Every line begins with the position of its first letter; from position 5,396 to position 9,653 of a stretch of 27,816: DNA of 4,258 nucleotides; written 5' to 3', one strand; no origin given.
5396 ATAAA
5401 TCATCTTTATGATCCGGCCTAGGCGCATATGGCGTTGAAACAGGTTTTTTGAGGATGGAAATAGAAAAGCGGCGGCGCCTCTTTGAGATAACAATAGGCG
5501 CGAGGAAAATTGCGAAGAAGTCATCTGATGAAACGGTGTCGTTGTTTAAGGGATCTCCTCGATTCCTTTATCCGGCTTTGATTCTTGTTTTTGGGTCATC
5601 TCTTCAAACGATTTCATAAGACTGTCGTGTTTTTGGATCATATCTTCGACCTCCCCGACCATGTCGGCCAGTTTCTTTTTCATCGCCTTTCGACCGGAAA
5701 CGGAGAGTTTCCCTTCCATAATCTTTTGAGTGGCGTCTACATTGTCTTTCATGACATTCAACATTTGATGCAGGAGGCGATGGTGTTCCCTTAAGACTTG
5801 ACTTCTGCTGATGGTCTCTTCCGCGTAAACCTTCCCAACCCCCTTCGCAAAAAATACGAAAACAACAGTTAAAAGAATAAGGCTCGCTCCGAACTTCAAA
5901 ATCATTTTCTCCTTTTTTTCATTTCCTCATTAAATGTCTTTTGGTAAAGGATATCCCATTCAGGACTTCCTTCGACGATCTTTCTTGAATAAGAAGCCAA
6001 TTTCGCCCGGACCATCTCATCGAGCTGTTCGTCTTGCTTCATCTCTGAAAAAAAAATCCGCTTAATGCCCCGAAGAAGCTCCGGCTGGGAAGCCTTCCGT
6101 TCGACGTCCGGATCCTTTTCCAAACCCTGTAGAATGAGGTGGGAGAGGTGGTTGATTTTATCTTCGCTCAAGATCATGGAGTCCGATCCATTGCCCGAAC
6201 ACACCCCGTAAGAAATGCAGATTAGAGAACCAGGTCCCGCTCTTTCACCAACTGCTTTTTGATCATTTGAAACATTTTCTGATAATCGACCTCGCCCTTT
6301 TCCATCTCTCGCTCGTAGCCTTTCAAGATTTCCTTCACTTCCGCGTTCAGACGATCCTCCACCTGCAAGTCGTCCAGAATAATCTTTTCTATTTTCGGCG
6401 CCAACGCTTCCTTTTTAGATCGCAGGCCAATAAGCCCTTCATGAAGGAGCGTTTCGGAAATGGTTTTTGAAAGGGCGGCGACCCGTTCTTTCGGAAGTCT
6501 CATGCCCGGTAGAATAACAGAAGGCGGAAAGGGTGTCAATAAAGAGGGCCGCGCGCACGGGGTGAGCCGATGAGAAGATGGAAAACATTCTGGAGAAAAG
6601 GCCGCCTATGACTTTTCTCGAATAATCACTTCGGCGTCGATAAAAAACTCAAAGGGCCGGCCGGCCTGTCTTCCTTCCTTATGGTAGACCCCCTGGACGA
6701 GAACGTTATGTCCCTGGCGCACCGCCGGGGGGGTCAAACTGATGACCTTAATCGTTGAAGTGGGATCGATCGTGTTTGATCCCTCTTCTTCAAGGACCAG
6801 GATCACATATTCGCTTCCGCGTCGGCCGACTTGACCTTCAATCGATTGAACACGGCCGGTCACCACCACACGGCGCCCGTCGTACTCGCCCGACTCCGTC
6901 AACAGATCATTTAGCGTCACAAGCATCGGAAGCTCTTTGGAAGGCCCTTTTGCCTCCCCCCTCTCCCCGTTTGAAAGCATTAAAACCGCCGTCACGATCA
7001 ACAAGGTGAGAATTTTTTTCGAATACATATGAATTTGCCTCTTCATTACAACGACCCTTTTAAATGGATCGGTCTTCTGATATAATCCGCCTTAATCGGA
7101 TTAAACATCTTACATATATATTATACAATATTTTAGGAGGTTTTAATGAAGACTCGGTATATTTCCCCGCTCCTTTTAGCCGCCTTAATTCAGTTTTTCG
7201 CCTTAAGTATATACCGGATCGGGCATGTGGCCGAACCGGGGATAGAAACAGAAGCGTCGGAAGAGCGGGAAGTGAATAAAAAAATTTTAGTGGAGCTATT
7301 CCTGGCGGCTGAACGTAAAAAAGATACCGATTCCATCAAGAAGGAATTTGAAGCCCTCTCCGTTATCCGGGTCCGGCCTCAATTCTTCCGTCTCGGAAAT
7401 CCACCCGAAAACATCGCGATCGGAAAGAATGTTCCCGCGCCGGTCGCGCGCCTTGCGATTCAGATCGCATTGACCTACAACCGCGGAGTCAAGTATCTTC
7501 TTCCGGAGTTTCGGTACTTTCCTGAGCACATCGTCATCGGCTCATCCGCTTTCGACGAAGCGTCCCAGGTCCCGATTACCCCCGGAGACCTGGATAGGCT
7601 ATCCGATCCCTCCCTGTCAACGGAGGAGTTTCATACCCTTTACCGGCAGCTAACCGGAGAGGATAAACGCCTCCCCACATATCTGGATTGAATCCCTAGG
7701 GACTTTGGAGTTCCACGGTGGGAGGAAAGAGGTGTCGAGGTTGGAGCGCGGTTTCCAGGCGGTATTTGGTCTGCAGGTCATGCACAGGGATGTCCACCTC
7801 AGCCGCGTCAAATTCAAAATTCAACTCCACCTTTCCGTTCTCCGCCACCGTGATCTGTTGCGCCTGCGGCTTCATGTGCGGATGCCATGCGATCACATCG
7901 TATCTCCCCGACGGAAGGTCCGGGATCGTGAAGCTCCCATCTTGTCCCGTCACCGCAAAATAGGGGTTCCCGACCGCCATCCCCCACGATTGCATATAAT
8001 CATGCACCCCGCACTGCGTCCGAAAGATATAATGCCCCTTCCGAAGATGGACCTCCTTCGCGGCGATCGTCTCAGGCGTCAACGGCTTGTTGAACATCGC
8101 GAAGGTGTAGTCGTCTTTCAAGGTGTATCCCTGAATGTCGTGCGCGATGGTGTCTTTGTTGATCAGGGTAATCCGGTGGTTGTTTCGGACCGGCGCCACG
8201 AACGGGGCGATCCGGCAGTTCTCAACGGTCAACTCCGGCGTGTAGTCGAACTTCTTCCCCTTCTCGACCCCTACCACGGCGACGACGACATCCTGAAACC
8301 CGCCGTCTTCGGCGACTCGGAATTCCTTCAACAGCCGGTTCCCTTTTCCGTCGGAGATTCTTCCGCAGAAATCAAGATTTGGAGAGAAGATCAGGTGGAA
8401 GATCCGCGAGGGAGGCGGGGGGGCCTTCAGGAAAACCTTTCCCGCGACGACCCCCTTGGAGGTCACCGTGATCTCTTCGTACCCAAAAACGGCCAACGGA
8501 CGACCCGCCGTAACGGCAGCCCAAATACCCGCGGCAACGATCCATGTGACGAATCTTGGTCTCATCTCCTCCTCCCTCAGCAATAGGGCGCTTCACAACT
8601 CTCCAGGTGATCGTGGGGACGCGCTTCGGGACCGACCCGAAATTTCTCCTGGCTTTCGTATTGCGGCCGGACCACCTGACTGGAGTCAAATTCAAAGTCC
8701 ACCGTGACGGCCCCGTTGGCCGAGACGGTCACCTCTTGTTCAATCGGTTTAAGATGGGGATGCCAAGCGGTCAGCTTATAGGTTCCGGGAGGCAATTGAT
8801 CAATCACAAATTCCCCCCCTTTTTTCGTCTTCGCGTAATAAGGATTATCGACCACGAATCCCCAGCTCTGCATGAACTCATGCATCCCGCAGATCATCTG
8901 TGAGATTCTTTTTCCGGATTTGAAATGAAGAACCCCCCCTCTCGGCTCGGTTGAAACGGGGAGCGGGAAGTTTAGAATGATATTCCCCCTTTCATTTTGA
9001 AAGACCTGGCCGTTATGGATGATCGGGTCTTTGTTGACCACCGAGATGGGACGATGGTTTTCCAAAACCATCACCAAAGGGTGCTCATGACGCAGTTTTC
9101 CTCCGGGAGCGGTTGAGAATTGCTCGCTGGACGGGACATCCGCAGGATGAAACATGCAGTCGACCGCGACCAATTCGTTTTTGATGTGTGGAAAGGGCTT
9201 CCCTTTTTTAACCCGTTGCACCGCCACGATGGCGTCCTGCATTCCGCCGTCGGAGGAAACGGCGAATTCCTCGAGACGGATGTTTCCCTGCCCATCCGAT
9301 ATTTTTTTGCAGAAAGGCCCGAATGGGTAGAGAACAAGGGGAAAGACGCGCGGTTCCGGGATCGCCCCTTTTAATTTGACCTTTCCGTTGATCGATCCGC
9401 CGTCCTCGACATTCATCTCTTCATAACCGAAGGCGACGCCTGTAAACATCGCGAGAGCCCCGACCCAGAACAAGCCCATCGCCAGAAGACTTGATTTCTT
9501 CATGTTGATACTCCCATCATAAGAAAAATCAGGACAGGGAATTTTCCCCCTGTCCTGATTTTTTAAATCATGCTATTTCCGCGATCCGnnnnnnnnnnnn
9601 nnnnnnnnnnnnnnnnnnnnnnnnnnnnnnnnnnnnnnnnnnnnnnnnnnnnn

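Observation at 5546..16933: Candidate undescribed periplasmic copper-redox system built around a giant MnxG-like oxidase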

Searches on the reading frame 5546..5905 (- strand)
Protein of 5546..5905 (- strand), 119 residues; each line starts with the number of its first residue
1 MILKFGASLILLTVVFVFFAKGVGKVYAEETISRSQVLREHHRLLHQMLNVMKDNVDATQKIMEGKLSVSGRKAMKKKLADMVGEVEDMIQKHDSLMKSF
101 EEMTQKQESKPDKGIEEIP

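Call 4: search_protein_families(library=pfam, proteins=[window:5546-5905:-], max_evalue=0.1)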
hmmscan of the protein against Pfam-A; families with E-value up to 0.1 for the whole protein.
window:5546-5905:- (119 aa): 4 families
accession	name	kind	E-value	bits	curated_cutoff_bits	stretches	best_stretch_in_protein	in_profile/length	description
PF23871.1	DUF7226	-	0.023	15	27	1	49-118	40-108/142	Domain of unknown function (DUF7226)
PF08673.15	RsbU_N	-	0.038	14.6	25.5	0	23-60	25-62/75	Phosphoserine phosphatase RsbU, N-terminal domain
PF07765.17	KIP1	-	0.049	14.2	33.9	1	35-100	6-73/74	KIP1-like protein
PF09674.15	DUF2400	-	0.092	13.2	25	0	34-112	30-108/225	Protein of unknown function (DUF2400)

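Call 6: search_protein_families(library=ncbifam, proteins=[window:5546-5905:-], max_evalue=0.1)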
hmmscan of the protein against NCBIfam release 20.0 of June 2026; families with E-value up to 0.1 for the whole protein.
window:5546-5905:- (119 aa): 4 families
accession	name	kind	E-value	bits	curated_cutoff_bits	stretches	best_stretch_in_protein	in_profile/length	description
NF049931.1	GlyBetbindOsmF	equivalog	0.027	13.6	400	1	20-76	214-270/283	glycine betaine ABC transporter substrate-binding protein OsmF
NF047613.1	LIC11625_fam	exception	0.03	14.1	160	1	23-91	15-79/140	LIC11625 family surface-exposed protein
TIGR00706.1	SppA_dom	equivalog_domain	0.036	13.7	155.45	1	33-96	144-206/208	signal peptide peptidase SppA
NF009492.0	PRK12853.1-3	equivalog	0.041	12.8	428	1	29-93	175-233/472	glucose-6-phosphate dehydrogenase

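Call 92: search_solved_structures(query=window:5546-5905:-, max_evalue=5)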
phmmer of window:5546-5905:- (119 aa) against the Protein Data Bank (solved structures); distinct sequences matched with E-value up to 5: 8.
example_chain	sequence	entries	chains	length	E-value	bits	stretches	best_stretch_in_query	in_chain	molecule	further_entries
3kp2_A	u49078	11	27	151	0.08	16.8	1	19-103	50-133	Transcriptional regulator TcaR | TcaR transcription regulator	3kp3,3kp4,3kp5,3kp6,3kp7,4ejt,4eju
23cp_Q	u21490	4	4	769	0.081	16.8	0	61-104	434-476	DUF1750-domain-containing protein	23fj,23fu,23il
2z4r_A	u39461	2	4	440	0.13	16.1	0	15-95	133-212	Chromosomal replication initiator protein dnaA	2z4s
3rst_A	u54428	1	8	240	0.2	15.5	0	50-108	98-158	Signal peptide peptidase sppA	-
4kwb_A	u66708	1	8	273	0.28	15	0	50-108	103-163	Signal peptide peptidase SppA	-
9r1o_A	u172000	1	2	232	0.68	13.8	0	37-99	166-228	sc-apCC-6-DPH-NR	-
7bgf_A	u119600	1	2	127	1.3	12.9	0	28-69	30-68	DNA endonuclease RBBP8,CtIP/RBBP8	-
6dm9_A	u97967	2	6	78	1.7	12.5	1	33-105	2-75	DHD15_extended_A | DHD15_closed_A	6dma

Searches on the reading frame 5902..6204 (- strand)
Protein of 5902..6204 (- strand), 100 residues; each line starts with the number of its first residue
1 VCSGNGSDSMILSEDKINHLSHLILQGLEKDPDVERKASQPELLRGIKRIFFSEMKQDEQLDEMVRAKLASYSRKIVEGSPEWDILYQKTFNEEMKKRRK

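Call 4: search_protein_families(library=pfam, proteins=[window:5902-6204:-], max_evalue=0.1)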
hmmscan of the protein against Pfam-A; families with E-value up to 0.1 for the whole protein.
window:5902-6204:- (100 aa): 1 family
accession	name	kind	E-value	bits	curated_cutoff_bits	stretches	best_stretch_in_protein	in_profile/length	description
PF04368.18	DUF507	-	2.1e-20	73.9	24.7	1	11-98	92-180/182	Protein of unknown function (DUF507)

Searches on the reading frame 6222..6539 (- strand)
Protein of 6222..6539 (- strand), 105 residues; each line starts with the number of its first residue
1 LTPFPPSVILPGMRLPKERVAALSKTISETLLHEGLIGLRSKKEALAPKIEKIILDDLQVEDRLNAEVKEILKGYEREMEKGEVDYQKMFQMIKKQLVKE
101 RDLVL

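Call 4: search_protein_families(library=pfam, proteins=[window:6222-6539:-], max_evalue=0.1)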
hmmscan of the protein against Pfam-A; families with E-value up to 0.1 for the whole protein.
window:6222-6539:- (105 aa): 2 families
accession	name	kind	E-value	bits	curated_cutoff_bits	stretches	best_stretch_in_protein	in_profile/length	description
PF04368.18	DUF507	-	1.5e-15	58.1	24.7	1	13-104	1-92/182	Protein of unknown function (DUF507)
PF07830.18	PP2C_C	-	0.055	14.3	28.5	1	53-96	17-57/80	Protein serine/threonine phosphatase 2C, C-terminal domain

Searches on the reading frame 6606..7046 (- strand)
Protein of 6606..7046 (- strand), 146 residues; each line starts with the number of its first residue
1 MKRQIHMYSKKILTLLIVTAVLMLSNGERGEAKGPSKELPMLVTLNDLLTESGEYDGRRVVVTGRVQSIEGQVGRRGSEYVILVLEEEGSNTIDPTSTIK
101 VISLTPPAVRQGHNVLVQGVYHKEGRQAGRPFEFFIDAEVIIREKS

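Call 4: search_protein_families(library=pfam, proteins=[window:6606-7046:-], max_evalue=0.1)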
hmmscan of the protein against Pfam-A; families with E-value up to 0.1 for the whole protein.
window:6606-7046:- (146 aa): 0 families

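Call 6: search_protein_families(library=ncbifam, proteins=[window:6606-7046:-], max_evalue=0.1)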
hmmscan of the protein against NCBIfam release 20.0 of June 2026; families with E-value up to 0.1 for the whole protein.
window:6606-7046:- (146 aa): 0 families

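Call 90: search_solved_structures(query=window:6606-7046:-, max_evalue=5)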
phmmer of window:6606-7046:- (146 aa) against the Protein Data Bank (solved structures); distinct sequences matched with E-value up to 5: 0.

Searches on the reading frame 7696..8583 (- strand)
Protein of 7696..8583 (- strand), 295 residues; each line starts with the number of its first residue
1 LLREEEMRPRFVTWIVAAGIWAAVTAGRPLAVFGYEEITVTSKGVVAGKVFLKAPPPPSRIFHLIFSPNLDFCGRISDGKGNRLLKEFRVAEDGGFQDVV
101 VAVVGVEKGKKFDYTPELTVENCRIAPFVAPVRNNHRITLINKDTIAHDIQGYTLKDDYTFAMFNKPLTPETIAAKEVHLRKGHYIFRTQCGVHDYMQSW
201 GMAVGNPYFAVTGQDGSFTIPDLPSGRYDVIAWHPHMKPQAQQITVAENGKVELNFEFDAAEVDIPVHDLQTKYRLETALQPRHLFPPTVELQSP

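Call 4: search_protein_families(library=pfam, proteins=[window:7696-8583:-], max_evalue=0.1)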
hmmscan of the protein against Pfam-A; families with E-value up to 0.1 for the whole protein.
window:7696-8583:- (295 aa): 4 families
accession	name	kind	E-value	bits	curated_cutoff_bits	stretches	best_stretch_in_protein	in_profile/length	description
PF13620.12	CarboxypepD_reg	-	3.5e-09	37.3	32.3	1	208-257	30-80/82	Carboxypeptidase regulatory-like domain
PF14686.12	fn3_3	-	3.6e-05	23.9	24.4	1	208-252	27-73/75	Polysaccharide lyase family 4, domain II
PF13715.12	CarbopepD_reg_2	-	8.9e-05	22.9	32.2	1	210-263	28-81/88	CarboxypepD_reg-like domain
PF09430.16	EMC7_beta-sandw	-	0.00014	22.4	26.6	1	208-253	21-66/122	ER membrane protein complex subunit 7, beta-sandwich domain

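Call 6: search_protein_families(library=ncbifam, proteins=[window:7696-8583:-], max_evalue=0.1)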
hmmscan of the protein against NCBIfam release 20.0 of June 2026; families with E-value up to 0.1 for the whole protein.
window:7696-8583:- (295 aa): 1 family
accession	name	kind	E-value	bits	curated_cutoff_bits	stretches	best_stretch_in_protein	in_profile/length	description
NF052345.1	S_layer_anammox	exception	0.0012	16.2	1400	1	209-264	1341-1397/1596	Kustd1514 family S-layer glycoprotein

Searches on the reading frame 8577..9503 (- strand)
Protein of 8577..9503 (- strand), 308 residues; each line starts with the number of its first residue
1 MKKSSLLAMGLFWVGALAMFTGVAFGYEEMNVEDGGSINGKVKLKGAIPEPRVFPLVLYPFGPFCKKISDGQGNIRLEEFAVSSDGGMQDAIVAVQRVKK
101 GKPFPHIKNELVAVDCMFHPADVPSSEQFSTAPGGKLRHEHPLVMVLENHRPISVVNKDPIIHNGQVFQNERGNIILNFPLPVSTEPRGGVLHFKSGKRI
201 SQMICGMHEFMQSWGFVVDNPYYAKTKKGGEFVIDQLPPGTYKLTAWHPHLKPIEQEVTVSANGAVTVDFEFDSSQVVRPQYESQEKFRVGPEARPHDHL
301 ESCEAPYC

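Call 4: search_protein_families(library=pfam, proteins=[window:8577-9503:-], max_evalue=0.1)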
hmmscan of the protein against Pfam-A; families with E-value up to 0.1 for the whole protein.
window:8577-9503:- (308 aa): 4 families
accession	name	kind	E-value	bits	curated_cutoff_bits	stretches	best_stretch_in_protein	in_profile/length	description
PF13620.12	CarboxypepD_reg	-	2.9e-09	37.6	32.3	1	222-271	30-80/82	Carboxypeptidase regulatory-like domain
PF14686.12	fn3_3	-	1.5e-07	31.6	24.4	1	222-267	27-74/75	Polysaccharide lyase family 4, domain II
PF13715.12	CarbopepD_reg_2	-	0.0015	18.9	32.2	1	225-276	29-80/88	CarboxypepD_reg-like domain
PF09430.16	EMC7_beta-sandw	-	0.0055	17.3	26.6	1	221-264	17-63/122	ER membrane protein complex subunit 7, beta-sandwich domain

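Call 6: search_protein_families(library=ncbifam, proteins=[window:8577-9503:-], max_evalue=0.1)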
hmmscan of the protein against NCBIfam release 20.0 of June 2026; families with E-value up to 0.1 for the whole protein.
window:8577-9503:- (308 aa): 2 families
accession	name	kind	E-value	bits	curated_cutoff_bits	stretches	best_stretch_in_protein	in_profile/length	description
NF052345.1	S_layer_anammox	exception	0.003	15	1400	1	223-281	1340-1400/1596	Kustd1514 family S-layer glycoprotein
NF033785.1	sulfur_OscA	equivalog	0.079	13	85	0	162-172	36-46/60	sulfur starvation response protein OscA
